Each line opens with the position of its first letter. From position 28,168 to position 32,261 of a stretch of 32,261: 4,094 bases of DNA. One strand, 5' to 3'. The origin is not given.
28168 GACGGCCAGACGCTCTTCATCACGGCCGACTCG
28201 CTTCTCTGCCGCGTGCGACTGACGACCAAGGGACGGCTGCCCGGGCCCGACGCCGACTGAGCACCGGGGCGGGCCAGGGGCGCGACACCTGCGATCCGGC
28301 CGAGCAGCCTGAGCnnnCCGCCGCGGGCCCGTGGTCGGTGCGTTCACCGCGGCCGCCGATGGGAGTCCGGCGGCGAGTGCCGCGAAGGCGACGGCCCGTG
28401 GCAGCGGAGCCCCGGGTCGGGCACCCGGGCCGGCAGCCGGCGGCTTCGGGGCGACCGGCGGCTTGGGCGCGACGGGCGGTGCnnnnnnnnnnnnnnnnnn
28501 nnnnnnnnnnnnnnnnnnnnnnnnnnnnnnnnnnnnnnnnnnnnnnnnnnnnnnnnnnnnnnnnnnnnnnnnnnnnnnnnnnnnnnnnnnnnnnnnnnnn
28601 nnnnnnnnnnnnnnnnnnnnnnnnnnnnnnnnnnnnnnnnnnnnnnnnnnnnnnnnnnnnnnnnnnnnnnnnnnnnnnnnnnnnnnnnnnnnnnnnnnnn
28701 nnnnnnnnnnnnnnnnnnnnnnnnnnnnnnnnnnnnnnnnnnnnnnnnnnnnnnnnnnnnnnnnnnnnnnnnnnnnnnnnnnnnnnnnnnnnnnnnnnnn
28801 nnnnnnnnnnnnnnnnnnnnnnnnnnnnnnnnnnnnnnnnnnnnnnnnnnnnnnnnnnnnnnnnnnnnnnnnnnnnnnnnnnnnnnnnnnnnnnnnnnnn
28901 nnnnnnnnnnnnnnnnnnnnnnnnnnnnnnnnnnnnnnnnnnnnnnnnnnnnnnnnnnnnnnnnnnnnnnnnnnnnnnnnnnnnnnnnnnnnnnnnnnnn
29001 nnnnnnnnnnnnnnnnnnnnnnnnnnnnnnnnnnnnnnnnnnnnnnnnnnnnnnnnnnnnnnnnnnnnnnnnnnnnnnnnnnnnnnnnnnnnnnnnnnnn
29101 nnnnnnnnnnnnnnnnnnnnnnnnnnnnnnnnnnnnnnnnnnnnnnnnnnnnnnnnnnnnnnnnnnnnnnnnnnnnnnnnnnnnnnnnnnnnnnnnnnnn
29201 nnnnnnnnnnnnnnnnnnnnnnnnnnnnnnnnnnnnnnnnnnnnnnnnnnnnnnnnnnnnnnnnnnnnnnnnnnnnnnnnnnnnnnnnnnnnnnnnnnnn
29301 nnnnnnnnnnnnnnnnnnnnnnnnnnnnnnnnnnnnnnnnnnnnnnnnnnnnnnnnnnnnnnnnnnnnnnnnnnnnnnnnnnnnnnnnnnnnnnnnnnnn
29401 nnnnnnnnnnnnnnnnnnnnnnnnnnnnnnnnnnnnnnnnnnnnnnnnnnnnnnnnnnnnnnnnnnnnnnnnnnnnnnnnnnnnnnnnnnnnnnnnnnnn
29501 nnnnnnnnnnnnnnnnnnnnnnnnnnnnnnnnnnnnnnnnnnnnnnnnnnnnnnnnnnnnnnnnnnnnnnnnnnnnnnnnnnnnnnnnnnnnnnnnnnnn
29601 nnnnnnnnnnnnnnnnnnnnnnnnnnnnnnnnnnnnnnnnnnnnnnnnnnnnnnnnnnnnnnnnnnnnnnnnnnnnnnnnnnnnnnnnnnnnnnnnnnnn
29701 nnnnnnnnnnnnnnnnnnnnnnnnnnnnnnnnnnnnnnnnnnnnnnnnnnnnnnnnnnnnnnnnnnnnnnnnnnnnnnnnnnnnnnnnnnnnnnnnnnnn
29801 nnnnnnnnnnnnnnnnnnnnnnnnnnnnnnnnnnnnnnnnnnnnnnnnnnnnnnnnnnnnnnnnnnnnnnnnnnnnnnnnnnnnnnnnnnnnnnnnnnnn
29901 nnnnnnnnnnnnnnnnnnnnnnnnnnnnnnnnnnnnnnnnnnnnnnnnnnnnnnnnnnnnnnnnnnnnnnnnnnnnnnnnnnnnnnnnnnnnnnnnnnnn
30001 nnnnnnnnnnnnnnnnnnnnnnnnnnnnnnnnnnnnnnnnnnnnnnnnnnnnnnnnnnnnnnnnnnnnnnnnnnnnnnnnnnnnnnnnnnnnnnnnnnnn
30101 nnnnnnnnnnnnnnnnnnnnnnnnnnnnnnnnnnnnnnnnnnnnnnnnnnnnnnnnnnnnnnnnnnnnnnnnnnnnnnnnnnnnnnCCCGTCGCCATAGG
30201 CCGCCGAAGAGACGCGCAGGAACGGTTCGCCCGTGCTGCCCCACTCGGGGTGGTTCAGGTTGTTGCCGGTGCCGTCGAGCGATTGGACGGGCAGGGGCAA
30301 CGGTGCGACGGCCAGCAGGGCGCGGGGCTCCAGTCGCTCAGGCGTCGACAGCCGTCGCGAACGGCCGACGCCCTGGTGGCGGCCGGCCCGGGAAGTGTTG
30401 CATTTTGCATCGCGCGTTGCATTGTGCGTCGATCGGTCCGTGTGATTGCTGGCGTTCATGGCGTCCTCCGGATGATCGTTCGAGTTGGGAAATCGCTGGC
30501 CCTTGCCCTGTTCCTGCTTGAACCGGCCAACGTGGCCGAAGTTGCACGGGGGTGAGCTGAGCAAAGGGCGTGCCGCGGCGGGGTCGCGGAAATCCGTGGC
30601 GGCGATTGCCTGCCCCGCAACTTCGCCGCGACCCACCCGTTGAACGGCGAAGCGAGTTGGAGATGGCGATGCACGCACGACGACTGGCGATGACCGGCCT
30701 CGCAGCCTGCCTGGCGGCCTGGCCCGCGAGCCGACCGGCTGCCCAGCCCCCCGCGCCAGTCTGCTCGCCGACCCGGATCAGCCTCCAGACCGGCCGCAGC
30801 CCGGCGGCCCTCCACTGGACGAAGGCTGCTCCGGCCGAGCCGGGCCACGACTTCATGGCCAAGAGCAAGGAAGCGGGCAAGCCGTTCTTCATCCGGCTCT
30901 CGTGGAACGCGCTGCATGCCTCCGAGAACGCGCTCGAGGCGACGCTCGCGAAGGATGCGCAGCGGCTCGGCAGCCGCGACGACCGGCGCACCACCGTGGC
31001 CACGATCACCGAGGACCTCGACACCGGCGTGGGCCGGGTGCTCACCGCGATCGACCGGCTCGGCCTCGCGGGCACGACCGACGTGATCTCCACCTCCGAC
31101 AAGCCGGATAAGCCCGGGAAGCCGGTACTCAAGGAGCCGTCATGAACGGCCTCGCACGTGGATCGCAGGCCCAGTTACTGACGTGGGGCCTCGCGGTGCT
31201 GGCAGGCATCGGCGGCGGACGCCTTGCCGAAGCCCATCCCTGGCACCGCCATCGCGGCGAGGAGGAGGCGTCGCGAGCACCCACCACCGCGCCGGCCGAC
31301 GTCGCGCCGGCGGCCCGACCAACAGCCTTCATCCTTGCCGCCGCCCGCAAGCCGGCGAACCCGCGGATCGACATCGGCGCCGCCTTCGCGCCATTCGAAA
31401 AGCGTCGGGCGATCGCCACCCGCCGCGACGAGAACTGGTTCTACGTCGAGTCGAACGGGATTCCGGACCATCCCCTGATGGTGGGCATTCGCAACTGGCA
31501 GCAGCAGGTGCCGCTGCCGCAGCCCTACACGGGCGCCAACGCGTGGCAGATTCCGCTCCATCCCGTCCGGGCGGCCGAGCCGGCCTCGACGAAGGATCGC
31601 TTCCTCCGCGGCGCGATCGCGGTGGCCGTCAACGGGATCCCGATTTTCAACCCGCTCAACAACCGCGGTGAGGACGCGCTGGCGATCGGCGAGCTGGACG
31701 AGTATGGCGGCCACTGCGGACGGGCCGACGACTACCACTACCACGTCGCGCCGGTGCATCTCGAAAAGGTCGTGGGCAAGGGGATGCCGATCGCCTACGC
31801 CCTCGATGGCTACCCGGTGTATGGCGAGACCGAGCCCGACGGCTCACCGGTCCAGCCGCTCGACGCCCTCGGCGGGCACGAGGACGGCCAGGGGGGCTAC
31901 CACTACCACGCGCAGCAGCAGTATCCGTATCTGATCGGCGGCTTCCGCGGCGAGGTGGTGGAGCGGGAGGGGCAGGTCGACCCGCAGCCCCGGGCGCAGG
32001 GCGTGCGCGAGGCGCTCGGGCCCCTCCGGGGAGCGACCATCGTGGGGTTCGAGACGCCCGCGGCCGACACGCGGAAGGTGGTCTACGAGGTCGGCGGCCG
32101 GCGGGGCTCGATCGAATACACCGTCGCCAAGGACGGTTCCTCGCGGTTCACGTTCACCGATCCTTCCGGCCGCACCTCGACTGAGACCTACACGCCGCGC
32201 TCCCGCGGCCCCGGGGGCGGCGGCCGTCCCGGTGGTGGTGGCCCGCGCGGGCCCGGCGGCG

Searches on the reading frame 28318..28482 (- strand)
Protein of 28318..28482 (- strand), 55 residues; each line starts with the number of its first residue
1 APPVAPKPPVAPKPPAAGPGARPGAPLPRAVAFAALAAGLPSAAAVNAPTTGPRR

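Call 33: search_protein_families(library=ncbifam, proteins=[window:28318-28482:-], max_evalue=10)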
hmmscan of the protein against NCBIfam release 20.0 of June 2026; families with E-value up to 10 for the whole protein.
seq(55 aa): 0 families

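Call 34: search_protein_families(library=pfam, proteins=[window:28318-28482:-], max_evalue=10)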
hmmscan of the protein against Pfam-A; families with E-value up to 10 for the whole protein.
seq(55 aa): 0 families

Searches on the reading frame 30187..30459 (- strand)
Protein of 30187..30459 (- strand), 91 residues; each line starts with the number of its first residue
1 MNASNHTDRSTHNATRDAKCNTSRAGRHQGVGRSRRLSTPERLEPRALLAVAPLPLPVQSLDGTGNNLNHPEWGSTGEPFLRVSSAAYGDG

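Call 8: search_protein_families(library=ncbifam, proteins=[window:30187-30459:-], max_evalue=10)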
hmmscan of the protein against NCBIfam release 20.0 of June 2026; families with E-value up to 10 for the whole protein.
seq(91 aa): 0 families

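Call 17: search_protein_families(library=pfam, proteins=[window:30187-30459:-], max_evalue=10)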
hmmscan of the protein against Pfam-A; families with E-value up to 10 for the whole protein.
seq(91 aa): 2 families
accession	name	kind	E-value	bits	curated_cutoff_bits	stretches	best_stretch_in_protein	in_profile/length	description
PF03098.20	An_peroxidase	-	3.9e-07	29.5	25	1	59-91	2-34/530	Animal haem peroxidase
PF03516.18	Filaggrin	-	0.009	17.2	25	1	3-30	16-44/56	Filaggrin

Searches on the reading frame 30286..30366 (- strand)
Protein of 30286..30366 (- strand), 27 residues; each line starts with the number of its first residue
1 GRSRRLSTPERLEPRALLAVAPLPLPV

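Call 33: search_protein_families(library=ncbifam, proteins=[window:30286-30366:-], max_evalue=10)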
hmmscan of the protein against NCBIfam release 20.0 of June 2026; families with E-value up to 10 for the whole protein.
seq(27 aa): 0 families

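Call 34: search_protein_families(library=pfam, proteins=[window:30286-30366:-], max_evalue=10)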
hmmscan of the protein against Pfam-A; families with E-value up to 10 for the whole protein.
seq(27 aa): 1 family
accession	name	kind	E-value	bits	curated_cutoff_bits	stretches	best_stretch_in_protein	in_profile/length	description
PF07595.18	Planc_extracel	-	0.31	11.3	25.5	1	10-22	8-20/20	Planctomycete extracellular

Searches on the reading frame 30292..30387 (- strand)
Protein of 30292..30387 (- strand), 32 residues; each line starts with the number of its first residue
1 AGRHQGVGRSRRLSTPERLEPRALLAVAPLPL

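Call 54: search_protein_representatives(alignment_id=A1)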
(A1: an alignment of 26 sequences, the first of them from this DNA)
Query: 26 sequences, 32 profile positions. Proteins with E-value up to 0.001 (for the whole library): 16; up to 1e-10: 0; up to 1e-30: 0. The best 16 are listed.
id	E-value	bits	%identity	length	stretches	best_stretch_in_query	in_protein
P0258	2.2e-05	39.9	-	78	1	3-30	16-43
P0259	7.9e-05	38.2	-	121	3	19-32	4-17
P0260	8.2e-05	38.1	-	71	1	1-30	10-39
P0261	8.6e-05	38.1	-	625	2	3-31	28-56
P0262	2.5e-04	36.6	-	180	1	2-31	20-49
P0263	3.2e-04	36.3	-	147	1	1-30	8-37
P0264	3.6e-04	36.1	-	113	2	4-30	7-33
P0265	4.2e-04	35.9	-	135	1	2-30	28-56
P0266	5.2e-04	35.6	-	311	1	2-32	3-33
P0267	5.4e-04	35.5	-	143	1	4-32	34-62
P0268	5.4e-04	35.5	-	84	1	2-29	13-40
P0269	6.2e-04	35.4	-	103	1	2-30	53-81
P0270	6.2e-04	35.3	-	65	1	2-29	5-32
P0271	6.8e-04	35.2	-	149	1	2-31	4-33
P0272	7.6e-04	35.1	-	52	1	1-30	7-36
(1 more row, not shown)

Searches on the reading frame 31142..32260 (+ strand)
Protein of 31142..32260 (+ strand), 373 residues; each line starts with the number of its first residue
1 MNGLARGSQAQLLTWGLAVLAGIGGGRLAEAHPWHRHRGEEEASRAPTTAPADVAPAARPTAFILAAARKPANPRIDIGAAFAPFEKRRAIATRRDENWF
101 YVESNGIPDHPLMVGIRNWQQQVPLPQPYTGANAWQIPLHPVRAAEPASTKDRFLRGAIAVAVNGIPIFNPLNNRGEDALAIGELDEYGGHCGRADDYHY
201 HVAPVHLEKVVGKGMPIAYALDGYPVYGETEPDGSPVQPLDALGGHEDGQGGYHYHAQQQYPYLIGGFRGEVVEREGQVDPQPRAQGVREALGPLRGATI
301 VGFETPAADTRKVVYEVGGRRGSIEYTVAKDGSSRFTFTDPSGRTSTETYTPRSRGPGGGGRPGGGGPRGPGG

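Call 40: search_protein_families(library=pfam, proteins=[window:31142-32260:+], max_evalue=0.001)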
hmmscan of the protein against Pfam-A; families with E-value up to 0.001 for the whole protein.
window:31142-32260:+ (373 aa): 1 family
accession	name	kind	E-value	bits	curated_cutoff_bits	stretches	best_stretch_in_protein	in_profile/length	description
PF14240.11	YHYH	-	4.4e-14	53.3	25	1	135-230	2-110/193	YHYH protein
